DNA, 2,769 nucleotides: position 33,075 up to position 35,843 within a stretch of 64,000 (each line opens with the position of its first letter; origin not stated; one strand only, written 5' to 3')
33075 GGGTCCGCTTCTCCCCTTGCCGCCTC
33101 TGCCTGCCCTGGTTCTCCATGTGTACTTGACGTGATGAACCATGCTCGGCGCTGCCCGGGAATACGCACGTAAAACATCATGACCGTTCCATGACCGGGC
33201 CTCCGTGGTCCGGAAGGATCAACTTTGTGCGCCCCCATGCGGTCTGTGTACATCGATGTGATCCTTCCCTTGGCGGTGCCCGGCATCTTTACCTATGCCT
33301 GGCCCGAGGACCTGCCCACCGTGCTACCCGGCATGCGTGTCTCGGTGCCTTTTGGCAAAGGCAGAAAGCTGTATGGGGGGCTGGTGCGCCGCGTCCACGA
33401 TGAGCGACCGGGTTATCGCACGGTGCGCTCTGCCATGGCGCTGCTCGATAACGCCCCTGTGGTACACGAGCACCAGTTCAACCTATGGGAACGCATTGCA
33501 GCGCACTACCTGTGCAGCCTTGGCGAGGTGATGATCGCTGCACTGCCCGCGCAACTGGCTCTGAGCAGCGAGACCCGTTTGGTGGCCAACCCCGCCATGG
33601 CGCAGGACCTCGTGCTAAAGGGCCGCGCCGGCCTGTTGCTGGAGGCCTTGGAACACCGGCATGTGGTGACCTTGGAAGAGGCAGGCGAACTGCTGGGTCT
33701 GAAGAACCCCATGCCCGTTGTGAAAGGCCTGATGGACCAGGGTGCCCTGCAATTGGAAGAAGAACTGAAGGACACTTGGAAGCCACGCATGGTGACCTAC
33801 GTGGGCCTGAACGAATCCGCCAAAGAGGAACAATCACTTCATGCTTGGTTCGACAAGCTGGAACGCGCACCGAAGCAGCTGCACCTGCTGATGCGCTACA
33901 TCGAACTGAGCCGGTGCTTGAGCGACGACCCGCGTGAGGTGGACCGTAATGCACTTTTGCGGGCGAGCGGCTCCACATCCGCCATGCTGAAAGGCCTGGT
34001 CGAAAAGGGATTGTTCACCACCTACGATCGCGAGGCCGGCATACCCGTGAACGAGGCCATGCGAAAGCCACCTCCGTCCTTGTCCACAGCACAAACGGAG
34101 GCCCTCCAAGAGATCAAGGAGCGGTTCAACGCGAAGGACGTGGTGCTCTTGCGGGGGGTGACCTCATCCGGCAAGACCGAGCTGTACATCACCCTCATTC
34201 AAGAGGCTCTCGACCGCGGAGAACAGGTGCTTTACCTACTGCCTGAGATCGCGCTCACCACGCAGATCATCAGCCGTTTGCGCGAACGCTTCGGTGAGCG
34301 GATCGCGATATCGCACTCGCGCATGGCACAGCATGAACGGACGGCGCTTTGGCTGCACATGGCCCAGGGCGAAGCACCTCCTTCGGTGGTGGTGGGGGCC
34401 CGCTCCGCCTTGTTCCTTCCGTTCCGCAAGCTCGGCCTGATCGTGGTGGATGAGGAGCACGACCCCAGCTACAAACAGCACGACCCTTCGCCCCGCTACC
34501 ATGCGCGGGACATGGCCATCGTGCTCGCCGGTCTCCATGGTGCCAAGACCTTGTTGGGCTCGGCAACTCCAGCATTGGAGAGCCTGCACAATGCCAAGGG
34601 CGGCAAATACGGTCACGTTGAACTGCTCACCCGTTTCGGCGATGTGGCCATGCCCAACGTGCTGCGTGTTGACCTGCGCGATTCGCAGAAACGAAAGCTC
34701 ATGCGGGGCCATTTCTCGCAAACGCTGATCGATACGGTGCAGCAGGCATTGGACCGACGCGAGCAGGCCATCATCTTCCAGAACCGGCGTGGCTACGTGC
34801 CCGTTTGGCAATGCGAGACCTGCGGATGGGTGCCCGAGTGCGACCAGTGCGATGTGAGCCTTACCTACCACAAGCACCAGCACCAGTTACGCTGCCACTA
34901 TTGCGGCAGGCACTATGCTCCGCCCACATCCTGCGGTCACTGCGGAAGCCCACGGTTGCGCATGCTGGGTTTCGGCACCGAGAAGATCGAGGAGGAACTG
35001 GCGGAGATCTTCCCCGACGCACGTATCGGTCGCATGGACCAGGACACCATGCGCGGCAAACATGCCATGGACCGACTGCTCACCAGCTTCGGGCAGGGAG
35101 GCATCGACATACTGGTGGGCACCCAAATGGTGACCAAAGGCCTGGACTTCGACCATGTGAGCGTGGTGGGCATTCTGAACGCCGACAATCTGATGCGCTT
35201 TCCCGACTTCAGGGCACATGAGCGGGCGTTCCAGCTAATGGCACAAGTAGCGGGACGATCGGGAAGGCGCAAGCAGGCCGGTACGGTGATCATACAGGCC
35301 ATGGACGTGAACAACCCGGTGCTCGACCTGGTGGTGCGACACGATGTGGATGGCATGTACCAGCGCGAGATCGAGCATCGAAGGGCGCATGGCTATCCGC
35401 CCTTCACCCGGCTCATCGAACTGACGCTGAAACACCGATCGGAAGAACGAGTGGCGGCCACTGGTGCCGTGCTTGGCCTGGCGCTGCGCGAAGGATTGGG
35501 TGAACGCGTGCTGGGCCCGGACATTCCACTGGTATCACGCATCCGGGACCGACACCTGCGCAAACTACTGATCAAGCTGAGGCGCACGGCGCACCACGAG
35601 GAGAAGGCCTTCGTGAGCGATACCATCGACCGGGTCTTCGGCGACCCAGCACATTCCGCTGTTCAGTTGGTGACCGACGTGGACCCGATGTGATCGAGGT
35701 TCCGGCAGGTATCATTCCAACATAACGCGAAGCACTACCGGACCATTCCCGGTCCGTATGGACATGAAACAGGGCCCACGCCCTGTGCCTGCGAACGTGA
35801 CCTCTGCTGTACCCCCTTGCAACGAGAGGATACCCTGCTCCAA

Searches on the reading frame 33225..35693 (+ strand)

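Call 42: search_protein_families(library=pfam, proteins=[window:33225-35693:+], max_evalue=0.001)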
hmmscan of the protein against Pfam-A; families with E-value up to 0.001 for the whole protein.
window:33225-35693:+ (822 aa): 7 families
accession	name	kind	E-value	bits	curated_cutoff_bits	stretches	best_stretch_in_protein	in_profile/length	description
PF17764.6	PriA_3primeBD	-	7.2e-22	77.5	22.7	1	11-108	1-96/96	3'DNA-binding domain (3'BD)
PF00270.35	DEAD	-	1.5e-18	67.5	26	1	289-454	3-164/167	DEAD/DEAH box helicase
PF00271.37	Helicase_C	-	2.3e-09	37.9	23.5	1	598-682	39-109/110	Helicase conserved C-terminal domain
PF18319.7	Zn_ribbon_PriA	-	3.6e-09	36.9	26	1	539-563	1-25/27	PriA DNA helicase Cys-rich region (CRR) domain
PF04851.21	ResIII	-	1.4e-08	35.3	22.5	1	286-449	4-162/164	Type III restriction enzyme, res subunit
PF18074.6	PriA_C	-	2e-07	32.2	26.9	1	726-821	1-95/95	Primosomal protein N C-terminal domain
PF20720.3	nSTAND3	-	0.00073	19.7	27.2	0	290-349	3-61/155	Novel STAND NTPase 3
